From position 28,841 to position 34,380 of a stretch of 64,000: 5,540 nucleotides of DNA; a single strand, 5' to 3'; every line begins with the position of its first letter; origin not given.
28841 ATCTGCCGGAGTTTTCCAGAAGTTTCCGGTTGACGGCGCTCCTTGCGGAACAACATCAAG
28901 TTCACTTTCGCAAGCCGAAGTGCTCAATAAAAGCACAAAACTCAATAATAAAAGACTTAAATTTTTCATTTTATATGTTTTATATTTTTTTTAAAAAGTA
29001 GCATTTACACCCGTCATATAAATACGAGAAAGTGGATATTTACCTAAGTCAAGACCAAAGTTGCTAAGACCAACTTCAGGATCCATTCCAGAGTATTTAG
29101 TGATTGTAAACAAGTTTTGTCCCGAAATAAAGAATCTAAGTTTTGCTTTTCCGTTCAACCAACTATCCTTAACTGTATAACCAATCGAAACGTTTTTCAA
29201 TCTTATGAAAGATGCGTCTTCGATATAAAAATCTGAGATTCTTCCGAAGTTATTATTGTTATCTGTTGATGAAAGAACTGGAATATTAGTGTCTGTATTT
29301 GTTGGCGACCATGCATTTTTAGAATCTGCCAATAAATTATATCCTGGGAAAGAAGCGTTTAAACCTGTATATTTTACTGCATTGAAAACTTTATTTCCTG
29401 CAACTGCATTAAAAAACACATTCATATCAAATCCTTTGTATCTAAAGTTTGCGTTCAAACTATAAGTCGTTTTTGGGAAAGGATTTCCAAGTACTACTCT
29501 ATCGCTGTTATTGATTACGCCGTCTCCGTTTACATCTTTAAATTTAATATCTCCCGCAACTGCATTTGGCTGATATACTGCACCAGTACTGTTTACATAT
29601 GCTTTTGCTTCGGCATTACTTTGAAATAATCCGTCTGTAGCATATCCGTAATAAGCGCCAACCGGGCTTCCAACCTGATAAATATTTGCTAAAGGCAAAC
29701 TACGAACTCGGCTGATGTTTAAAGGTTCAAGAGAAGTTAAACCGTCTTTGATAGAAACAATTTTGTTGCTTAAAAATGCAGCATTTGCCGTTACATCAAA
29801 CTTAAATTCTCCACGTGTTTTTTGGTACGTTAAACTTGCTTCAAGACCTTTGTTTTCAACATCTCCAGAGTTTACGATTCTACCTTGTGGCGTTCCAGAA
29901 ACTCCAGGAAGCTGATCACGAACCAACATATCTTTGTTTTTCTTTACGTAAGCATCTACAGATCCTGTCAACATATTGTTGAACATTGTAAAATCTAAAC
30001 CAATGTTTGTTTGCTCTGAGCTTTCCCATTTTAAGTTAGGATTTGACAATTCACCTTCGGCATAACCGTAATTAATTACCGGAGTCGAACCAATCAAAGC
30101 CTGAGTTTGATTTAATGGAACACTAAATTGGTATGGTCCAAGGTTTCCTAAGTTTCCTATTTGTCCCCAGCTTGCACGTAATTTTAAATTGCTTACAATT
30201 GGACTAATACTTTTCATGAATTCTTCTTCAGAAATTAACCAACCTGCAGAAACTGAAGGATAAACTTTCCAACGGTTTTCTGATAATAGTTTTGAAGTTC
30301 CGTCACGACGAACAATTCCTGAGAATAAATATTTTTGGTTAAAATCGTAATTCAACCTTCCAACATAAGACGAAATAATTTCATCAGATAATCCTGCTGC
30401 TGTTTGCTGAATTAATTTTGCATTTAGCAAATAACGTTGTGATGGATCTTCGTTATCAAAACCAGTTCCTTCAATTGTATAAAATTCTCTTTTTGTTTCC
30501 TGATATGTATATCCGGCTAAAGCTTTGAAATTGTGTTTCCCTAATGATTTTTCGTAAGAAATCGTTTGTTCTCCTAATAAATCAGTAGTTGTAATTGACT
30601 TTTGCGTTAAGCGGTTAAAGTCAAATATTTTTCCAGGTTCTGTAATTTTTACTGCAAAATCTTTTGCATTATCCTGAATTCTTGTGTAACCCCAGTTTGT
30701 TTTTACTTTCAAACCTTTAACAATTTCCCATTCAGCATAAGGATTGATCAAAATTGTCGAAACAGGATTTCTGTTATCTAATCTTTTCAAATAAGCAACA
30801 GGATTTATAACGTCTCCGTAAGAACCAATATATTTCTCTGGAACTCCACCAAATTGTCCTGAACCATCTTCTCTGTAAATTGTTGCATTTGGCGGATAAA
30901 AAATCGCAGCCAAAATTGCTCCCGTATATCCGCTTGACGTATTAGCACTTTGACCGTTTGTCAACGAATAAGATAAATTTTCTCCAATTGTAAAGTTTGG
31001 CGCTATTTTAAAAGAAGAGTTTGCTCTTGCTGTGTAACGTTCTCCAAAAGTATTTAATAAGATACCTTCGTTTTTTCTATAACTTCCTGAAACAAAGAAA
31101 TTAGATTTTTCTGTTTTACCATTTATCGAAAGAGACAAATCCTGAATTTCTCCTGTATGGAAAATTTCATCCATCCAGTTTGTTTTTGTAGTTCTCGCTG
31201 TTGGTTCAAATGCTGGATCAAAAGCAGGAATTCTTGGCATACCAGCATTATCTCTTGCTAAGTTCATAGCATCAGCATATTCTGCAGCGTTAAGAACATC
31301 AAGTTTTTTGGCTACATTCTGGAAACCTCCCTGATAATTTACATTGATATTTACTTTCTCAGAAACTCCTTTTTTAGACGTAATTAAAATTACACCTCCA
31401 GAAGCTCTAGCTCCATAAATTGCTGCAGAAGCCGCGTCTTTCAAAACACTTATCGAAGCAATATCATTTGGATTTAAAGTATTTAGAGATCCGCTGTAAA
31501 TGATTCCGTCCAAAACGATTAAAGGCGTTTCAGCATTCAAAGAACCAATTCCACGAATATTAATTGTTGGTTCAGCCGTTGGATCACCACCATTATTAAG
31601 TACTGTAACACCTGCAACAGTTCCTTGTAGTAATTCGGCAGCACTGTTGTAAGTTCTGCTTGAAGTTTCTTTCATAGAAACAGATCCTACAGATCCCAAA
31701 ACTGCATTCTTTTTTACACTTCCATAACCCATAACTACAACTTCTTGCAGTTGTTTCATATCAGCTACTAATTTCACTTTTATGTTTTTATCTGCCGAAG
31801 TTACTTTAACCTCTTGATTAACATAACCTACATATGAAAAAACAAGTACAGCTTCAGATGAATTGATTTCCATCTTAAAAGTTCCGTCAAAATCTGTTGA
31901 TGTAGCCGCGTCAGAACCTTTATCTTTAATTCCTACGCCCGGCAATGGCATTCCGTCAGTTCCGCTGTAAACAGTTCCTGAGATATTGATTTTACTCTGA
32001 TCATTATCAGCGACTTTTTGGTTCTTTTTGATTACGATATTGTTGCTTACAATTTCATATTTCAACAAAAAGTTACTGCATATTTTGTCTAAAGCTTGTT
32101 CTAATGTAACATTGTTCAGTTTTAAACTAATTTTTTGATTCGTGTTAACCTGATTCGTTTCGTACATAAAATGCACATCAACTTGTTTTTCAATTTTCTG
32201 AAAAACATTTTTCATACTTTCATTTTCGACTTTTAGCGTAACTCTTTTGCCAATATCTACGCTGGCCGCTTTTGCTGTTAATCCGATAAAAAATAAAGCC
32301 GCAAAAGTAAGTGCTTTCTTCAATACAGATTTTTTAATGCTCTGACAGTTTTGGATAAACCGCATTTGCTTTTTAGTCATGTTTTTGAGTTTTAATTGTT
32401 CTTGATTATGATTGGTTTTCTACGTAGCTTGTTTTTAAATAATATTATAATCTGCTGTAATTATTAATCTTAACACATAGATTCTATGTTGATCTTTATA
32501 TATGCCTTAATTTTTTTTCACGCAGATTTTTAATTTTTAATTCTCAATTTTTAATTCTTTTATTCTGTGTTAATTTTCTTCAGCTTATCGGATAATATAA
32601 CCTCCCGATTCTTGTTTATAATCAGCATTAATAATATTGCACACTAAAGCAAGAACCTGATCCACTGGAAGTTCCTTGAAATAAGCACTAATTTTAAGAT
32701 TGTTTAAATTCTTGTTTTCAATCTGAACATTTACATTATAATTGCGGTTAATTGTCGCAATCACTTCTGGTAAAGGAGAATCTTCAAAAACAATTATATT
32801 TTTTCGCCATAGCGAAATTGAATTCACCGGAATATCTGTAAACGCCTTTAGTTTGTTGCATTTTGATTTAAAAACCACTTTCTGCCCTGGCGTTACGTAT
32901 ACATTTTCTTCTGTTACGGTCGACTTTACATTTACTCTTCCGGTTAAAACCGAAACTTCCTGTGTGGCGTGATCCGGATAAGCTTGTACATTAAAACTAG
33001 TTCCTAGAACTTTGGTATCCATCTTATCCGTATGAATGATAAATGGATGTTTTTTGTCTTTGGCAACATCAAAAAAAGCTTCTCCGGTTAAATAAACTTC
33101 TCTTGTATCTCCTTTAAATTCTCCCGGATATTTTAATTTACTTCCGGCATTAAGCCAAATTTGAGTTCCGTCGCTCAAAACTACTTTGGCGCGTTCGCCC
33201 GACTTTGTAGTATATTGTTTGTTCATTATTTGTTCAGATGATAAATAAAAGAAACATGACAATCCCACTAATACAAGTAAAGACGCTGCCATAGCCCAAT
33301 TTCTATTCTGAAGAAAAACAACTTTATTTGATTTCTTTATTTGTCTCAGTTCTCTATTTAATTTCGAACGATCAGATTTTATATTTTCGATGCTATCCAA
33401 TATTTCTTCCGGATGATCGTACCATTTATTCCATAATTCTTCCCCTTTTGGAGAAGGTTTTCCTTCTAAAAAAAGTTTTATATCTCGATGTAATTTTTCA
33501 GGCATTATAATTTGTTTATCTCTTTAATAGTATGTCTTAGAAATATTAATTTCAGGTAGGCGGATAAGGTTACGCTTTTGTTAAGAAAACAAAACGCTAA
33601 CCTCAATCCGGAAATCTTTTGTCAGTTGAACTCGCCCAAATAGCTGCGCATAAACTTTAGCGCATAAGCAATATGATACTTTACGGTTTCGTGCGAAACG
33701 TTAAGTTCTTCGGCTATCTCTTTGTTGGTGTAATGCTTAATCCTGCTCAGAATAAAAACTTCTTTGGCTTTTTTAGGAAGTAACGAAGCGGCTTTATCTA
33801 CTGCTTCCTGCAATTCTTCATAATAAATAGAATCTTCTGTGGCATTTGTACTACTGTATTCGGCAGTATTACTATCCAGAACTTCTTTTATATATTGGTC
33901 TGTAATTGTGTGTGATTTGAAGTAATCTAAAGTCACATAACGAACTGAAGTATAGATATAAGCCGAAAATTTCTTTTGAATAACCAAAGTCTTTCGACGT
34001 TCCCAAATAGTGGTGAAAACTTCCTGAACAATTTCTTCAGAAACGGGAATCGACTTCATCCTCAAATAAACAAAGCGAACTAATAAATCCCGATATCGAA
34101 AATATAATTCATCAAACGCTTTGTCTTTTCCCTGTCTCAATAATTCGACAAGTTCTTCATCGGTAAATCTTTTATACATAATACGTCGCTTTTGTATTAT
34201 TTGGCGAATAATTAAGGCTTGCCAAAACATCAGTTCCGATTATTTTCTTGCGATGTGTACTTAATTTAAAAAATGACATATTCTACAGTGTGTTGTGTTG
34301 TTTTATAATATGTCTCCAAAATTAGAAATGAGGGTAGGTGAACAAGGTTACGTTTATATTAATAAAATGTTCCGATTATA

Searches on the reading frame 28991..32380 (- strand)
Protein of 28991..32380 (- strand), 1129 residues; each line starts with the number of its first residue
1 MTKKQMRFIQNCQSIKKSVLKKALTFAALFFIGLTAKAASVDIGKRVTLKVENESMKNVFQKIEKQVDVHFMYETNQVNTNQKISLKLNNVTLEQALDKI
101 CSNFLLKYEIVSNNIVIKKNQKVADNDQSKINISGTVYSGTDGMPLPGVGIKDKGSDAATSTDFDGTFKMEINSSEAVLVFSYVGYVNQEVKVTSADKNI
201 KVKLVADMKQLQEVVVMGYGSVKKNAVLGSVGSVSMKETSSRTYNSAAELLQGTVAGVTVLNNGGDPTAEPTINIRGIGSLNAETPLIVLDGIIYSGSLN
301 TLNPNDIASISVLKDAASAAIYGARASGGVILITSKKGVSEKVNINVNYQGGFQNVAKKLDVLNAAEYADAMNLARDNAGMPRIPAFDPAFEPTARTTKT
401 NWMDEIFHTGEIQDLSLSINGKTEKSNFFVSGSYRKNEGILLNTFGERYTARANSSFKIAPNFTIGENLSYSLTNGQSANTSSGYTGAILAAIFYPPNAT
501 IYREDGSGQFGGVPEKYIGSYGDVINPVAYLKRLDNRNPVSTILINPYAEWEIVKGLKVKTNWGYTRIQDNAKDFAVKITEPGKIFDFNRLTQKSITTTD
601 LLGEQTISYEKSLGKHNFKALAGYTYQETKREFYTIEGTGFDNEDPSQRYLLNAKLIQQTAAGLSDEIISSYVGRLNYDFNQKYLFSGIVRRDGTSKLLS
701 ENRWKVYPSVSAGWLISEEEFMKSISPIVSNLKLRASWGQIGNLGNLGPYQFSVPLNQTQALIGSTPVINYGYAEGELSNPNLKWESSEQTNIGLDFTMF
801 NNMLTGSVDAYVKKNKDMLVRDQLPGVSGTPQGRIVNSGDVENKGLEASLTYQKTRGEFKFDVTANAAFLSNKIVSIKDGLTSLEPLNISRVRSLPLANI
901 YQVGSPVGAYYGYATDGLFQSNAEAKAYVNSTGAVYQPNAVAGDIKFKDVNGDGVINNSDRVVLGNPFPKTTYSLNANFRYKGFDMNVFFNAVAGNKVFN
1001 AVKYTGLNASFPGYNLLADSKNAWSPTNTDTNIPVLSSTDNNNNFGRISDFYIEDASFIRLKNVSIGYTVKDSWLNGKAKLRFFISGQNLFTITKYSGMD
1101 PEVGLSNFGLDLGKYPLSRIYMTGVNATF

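Call 63: search_protein_families(library=pfam, proteins=[window:28991-32380:-], max_evalue=0.00001)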
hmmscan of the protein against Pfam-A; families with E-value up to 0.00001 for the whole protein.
window:28991-32380:- (1129 aa): 5 families
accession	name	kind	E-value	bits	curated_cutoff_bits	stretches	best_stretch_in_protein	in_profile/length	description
PF00593.30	TonB_dep_Rec_b-barrel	-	1.1e-21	78.7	27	1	506-1090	26-436/436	TonB dependent receptor-like, beta-barrel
PF07715.20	Plug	-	2.9e-19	70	23.9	1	224-330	2-107/107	TonB-dependent Receptor Plug Domain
PF13715.12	CarbopepD_reg_2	-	3.1e-16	59.6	32.2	1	133-216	1-88/88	CarboxypepD_reg-like domain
PF07660.19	STN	-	4.3e-07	30.1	28.4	1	71-118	3-50/52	Secretin and TonB N terminus short domain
PF16344.10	FecR_C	-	2.5e-06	27.9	24.4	1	51-117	4-70/70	FecR, C-terminal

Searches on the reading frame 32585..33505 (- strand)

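Call 63: search_protein_families(library=pfam, proteins=[window:32585-33505:-], max_evalue=0.00001)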
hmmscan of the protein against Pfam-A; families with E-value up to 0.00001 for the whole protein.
window:32585-33505:- (306 aa): 2 families
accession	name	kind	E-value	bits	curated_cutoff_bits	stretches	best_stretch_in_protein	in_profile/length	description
PF04773.18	FecR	-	1.5e-21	77.1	24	1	97-191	2-96/97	FecR protein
PF16344.10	FecR_C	-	2.8e-14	53.3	24.4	1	238-304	2-69/70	FecR, C-terminal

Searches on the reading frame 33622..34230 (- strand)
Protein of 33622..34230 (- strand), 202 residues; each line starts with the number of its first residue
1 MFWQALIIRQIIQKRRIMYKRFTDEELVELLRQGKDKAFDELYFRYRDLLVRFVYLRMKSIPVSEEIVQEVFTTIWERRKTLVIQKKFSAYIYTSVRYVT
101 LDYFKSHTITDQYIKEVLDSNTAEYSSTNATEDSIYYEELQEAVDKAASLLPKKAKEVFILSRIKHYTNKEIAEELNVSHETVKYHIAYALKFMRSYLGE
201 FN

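Call 63: search_protein_families(library=pfam, proteins=[window:33622-34230:-], max_evalue=0.00001)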
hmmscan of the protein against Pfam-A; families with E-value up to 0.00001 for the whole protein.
window:33622-34230:- (202 aa): 5 families
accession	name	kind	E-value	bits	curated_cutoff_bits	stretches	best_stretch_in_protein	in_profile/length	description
PF08281.18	Sigma70_r4_2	-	4.1e-13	49.2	25.7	1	142-194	2-54/54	Sigma-70, region 4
PF07638.17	Sigma70_ECF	-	4.3e-10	40.2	21.1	1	118-194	108-179/185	ECF sigma factor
PF04542.20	Sigma70_r2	-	4.9e-09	36.3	24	1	42-107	1-68/71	Sigma-70 region 2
PF04545.22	Sigma70_r4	-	9.9e-09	35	24.1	1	151-195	5-49/50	Sigma-70, region 4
PF00196.25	GerE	-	2.5e-06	27.4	23.5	1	167-190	18-41/57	Bacterial regulatory proteins, luxR family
